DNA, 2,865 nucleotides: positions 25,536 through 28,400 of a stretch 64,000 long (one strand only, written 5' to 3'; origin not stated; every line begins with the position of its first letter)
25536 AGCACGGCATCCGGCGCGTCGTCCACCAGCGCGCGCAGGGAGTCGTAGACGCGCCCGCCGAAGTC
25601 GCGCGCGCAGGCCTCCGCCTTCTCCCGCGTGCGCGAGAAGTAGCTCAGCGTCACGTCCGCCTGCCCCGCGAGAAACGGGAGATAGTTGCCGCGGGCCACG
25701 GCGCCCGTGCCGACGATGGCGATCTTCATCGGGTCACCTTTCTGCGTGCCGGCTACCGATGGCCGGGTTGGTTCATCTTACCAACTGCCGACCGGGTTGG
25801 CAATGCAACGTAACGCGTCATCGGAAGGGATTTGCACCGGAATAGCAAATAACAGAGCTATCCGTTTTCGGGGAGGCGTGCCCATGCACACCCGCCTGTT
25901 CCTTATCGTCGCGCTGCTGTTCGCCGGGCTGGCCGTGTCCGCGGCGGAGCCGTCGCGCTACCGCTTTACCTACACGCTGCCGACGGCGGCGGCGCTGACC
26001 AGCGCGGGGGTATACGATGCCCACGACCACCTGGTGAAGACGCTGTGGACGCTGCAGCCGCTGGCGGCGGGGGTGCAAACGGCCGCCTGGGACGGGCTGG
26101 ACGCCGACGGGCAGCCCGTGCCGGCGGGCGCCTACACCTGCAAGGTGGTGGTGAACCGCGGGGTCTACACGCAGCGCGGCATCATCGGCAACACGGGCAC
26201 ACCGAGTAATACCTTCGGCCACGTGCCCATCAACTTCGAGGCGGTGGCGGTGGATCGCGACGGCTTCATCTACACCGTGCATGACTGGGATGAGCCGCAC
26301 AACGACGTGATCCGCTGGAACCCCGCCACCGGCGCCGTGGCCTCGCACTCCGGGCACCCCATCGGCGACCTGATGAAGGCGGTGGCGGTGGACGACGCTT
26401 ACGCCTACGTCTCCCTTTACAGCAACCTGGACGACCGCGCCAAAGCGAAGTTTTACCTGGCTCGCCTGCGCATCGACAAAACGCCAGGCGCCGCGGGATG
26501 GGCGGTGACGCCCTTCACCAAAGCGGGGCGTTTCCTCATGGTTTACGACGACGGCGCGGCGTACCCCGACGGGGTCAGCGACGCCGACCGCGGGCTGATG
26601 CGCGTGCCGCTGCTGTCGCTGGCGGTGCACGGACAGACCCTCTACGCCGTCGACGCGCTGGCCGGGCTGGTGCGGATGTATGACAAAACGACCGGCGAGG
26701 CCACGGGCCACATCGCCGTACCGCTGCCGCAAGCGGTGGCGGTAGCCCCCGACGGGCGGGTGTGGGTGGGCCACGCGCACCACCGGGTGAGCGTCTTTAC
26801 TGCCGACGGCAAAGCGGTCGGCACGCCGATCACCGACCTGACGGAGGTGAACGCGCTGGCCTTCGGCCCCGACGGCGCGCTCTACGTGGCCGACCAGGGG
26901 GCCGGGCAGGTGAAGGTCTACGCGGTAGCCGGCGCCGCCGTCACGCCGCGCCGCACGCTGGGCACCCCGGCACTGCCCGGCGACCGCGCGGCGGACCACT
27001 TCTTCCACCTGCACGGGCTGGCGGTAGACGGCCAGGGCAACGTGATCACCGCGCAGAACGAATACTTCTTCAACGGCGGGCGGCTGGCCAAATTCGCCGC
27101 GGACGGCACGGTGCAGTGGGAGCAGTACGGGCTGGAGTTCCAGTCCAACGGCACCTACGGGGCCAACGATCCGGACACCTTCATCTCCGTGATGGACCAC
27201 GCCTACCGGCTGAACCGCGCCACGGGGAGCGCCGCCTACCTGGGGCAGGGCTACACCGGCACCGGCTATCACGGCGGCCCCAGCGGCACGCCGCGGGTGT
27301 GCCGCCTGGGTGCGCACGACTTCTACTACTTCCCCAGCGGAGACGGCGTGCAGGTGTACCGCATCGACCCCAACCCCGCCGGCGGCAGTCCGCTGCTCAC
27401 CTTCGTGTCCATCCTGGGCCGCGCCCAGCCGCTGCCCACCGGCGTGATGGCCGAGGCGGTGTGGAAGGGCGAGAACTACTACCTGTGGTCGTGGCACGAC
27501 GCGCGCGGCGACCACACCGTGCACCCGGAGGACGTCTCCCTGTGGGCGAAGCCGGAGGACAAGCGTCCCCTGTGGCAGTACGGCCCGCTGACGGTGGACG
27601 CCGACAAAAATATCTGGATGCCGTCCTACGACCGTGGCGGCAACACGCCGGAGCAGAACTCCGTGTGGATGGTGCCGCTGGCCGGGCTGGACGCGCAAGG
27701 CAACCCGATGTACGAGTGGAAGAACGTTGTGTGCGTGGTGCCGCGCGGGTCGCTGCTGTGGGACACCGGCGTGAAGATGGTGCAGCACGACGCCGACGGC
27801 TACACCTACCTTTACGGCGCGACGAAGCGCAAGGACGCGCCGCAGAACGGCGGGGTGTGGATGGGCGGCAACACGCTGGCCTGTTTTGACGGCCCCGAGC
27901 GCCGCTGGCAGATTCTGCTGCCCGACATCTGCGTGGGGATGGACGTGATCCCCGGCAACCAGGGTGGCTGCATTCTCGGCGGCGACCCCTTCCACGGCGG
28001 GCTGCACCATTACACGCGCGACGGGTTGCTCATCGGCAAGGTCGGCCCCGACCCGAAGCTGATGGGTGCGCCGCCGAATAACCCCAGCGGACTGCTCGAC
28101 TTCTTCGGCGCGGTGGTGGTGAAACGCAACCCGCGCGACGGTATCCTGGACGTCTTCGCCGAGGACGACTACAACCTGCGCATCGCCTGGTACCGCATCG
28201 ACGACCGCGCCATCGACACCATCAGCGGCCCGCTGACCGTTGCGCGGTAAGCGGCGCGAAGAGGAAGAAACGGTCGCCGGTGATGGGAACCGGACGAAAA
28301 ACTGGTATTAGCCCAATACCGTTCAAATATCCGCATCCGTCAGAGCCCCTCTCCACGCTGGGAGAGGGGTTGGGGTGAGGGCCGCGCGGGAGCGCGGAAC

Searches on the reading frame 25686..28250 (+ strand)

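Call 34: search_protein_families(library=pfam, proteins=[window:25686-28250:+], max_evalue=0.0001)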
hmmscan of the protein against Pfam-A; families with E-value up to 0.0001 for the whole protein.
window:25686-28250:+ (854 aa): 3 families
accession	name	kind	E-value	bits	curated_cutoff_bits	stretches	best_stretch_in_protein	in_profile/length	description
PF13860.13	FlgD_ig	-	3.2e-12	46.7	27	1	91-157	11-76/79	FlgD Ig-like domain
PF08450.18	SGL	-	3.2e-07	30.6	26.3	1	352-476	92-216/246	SMP-30/Gluconolactonase/LRE-like region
PF01436.27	NHL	-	3.3e-05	24.1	20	0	391-412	7-28/28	NHL repeat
